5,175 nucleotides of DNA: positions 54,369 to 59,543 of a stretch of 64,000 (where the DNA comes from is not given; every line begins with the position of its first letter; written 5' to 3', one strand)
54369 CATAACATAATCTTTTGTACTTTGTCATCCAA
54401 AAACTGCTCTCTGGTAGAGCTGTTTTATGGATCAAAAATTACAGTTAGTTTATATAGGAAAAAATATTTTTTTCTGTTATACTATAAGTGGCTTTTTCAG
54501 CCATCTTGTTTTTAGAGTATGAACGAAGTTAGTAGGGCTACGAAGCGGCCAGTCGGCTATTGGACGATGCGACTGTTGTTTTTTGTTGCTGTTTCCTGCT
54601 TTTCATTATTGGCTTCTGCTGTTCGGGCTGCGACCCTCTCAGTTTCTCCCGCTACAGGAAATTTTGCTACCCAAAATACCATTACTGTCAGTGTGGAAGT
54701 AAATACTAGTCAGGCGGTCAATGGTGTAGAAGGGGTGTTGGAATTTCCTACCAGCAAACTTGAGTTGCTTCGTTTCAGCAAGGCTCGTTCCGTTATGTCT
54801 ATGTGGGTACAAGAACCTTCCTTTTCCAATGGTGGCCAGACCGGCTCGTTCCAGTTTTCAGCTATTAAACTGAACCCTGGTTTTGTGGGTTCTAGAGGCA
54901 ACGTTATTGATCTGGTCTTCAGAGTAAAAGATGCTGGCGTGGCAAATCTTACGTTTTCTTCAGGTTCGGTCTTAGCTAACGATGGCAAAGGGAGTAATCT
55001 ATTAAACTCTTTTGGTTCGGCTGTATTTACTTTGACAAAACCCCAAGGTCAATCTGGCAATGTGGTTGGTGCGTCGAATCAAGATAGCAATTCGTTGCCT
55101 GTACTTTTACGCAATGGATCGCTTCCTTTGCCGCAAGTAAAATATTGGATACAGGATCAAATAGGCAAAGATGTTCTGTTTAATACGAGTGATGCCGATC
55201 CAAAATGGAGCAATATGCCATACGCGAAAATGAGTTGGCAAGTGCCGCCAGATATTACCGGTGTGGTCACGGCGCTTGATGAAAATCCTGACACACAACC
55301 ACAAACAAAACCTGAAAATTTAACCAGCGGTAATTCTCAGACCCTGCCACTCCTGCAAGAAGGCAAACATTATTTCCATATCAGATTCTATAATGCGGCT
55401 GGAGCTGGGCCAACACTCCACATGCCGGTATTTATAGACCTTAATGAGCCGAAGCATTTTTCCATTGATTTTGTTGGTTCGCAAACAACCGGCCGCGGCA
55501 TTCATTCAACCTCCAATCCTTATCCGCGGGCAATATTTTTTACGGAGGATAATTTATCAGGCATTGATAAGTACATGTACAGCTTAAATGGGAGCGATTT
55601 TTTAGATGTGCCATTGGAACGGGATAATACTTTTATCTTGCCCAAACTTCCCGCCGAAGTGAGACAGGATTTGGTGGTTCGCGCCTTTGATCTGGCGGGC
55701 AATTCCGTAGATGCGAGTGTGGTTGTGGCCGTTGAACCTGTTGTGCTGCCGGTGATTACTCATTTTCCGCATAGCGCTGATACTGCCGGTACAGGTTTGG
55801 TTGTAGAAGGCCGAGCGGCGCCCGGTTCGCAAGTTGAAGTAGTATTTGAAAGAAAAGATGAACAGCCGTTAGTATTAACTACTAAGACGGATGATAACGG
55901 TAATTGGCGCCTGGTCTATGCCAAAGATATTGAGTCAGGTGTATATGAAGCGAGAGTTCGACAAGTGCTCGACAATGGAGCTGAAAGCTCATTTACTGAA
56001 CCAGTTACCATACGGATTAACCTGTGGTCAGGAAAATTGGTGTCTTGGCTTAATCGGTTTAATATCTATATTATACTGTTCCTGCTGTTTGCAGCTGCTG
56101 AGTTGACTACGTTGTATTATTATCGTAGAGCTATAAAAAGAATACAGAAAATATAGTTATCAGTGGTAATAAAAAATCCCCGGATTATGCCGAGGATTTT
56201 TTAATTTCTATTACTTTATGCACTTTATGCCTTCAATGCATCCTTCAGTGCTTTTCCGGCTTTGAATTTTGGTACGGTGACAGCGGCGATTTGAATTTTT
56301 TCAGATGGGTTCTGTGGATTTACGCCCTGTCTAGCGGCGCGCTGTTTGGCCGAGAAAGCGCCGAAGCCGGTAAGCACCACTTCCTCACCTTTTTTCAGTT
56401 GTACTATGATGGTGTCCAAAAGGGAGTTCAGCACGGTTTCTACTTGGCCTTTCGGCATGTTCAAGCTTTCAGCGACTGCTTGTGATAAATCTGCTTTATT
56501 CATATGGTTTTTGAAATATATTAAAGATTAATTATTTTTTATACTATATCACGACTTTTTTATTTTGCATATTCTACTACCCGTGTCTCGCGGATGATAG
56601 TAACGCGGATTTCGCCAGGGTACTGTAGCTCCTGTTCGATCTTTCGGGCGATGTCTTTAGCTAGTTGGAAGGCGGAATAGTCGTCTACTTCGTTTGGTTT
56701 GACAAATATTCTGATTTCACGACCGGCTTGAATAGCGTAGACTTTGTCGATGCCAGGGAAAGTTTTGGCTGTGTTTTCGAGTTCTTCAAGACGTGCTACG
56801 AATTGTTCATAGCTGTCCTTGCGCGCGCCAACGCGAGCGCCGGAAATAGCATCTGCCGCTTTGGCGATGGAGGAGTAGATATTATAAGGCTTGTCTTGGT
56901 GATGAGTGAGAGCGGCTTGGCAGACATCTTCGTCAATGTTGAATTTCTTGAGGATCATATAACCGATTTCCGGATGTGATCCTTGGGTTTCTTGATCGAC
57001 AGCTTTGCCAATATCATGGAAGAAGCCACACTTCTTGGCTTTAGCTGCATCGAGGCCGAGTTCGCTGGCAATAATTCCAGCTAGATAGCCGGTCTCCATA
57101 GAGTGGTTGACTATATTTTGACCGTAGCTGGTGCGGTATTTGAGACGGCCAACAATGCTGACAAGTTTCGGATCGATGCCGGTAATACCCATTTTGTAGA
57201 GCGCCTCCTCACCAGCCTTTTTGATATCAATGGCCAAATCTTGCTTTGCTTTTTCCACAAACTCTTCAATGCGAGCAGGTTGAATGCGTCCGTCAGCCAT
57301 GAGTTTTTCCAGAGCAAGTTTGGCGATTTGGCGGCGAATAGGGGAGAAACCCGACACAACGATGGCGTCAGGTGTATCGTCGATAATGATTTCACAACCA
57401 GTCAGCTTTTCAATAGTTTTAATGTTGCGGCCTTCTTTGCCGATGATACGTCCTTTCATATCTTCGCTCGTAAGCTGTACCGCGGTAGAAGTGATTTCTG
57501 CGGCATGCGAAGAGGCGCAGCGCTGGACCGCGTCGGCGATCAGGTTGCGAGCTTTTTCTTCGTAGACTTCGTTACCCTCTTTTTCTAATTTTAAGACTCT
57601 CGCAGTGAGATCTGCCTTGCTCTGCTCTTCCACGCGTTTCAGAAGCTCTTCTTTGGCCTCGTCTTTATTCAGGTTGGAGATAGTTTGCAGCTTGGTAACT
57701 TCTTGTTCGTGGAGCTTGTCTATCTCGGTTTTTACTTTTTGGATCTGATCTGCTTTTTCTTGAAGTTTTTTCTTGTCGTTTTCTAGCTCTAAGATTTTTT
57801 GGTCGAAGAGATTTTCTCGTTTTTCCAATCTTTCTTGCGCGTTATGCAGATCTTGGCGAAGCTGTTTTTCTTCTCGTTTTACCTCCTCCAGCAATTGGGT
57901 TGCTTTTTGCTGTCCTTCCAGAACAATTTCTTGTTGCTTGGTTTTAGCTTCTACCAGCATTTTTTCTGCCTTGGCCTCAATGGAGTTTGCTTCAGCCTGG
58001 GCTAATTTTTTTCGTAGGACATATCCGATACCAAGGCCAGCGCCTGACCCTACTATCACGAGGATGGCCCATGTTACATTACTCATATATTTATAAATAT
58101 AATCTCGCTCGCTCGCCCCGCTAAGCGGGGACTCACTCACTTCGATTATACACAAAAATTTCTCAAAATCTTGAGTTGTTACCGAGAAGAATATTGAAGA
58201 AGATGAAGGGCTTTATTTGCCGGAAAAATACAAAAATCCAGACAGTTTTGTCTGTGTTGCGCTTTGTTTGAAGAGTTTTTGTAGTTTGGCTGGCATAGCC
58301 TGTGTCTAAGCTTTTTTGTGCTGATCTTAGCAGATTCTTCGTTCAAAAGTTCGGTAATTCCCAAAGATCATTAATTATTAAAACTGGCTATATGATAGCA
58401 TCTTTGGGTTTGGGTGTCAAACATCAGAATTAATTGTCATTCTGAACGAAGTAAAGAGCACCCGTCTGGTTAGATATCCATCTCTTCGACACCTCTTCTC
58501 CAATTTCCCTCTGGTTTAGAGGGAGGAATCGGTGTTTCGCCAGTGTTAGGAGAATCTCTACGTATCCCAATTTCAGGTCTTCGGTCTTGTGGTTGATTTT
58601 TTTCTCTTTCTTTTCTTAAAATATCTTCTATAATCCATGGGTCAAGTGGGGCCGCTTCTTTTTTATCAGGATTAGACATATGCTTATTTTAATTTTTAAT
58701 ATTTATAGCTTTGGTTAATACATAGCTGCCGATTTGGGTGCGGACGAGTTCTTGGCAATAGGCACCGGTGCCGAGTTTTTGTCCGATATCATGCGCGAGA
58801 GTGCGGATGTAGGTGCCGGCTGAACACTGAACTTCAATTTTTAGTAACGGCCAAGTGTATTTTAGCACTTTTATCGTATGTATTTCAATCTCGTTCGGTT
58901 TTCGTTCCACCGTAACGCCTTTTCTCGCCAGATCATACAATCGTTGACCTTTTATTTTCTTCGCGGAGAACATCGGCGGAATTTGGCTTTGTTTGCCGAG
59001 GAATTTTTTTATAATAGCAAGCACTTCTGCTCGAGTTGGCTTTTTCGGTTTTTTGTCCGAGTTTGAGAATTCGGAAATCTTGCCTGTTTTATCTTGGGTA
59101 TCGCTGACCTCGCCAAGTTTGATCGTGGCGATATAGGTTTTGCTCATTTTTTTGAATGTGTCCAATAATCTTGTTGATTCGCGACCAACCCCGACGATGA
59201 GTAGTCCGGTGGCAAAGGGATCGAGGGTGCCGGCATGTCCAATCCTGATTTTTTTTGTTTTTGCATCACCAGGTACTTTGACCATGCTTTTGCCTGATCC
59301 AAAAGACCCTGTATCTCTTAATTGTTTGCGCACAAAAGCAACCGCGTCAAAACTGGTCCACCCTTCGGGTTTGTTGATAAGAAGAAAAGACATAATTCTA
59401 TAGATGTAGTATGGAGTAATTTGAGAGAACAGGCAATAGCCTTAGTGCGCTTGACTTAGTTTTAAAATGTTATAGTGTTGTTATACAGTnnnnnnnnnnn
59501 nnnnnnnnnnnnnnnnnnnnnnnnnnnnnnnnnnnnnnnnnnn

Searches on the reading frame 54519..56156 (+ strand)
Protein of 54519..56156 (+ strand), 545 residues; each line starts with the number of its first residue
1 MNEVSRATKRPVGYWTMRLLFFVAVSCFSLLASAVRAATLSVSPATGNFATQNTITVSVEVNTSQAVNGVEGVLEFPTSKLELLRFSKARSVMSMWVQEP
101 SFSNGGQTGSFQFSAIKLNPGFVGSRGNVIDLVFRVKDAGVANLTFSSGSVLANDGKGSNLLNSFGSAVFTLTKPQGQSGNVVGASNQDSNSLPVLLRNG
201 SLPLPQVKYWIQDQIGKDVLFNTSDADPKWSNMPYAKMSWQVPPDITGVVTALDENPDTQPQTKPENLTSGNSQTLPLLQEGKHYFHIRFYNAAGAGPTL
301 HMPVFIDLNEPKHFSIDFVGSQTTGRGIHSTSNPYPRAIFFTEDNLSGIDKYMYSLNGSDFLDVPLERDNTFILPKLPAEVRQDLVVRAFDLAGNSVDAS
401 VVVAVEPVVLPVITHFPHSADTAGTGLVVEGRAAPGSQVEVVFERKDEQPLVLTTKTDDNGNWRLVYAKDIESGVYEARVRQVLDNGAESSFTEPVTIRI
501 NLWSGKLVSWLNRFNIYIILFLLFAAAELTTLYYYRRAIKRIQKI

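Call 25: search_protein_families(library=pfam, proteins=[window:54519-56156:+], max_evalue=0.001)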
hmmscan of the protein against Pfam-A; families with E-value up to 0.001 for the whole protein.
window:54519-56156:+ (545 aa): 1 family
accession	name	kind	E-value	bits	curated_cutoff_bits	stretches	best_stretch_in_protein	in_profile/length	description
PF19077.6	Big_13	-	2.6e-06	28.3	27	0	431-498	33-98/102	Bacterial Ig-like domain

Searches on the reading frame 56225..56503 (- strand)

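Call 44: search_protein_families(library=pfam, proteins=[window:56225-56503:-], max_evalue=0.001)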
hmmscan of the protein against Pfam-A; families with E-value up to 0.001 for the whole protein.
window:56225-56503:- (92 aa): 3 families
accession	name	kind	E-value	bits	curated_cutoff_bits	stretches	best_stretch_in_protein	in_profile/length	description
PF00216.26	Bac_DNA_binding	-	5.7e-28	97.4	22.4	1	1-90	1-89/90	Bacterial DNA-binding protein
PF18291.6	HU-HIG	-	1.1e-08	35.5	26.2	1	3-91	34-119/125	HU domain fused to wHTH, Ig, or Glycine-rich motif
PF14908.11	HU-CCDC81_euk_1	-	0.00089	19.7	26.1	0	9-67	10-70/89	CCDC81 eukaryotic HU domain 1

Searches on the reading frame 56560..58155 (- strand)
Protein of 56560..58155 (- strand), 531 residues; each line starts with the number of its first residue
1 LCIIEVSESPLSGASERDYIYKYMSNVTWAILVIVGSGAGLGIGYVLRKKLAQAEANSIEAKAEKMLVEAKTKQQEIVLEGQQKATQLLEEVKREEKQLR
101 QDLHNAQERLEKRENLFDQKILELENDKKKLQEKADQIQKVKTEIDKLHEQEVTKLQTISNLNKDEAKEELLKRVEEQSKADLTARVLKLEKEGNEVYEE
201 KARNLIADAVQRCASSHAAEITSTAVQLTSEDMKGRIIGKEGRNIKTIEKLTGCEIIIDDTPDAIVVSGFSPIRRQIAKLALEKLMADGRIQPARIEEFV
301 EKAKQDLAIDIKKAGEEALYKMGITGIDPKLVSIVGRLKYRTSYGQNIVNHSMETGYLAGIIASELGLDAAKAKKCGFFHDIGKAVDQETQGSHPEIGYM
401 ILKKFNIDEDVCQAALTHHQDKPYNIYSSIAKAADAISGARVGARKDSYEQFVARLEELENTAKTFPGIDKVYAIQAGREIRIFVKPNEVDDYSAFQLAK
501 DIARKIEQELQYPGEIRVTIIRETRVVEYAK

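Call 44: search_protein_families(library=pfam, proteins=[window:56560-58155:-], max_evalue=0.001)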
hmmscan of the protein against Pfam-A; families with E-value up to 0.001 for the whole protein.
window:56560-58155:- (531 aa): 5 families
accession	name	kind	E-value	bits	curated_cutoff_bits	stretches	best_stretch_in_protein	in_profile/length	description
PF12072.13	RNase_Y_N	-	1.9e-30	106.3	32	1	29-217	2-201/201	RNase Y N-terminal region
PF01966.28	HD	-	1.3e-16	61.4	22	1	349-438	2-114/116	HD domain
PF00013.35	KH_1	-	7.5e-11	42.1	21.5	1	231-283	8-65/66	KH domain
PF08668.18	HDOD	-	2.1e-08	34.3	22.9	0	346-386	93-134/196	HDOD domain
PF22675.2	KH-I_KHDC4-BBP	-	0.00013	22.1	30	0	232-258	6-32/76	KHDC4/BBP-like, KH-domain type I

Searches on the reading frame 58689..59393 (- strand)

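Call 44: search_protein_families(library=pfam, proteins=[window:58689-59393:-], max_evalue=0.001)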
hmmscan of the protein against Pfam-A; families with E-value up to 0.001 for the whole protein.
window:58689-59393:- (234 aa): 3 families
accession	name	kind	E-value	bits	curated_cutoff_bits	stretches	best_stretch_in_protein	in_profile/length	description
PF01509.24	TruB_N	-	4.3e-50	170.4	27.3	1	47-196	5-149/149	TruB family pseudouridylate synthase (N terminal domain)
PF16198.10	TruB_C_2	-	2e-08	34.7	29.3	1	197-229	1-33/66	tRNA pseudouridylate synthase B C-terminal domain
PF00849.27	PseudoU_synth_2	-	1e-05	26.2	26.8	1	3-131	2-126/152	RNA pseudouridylate synthase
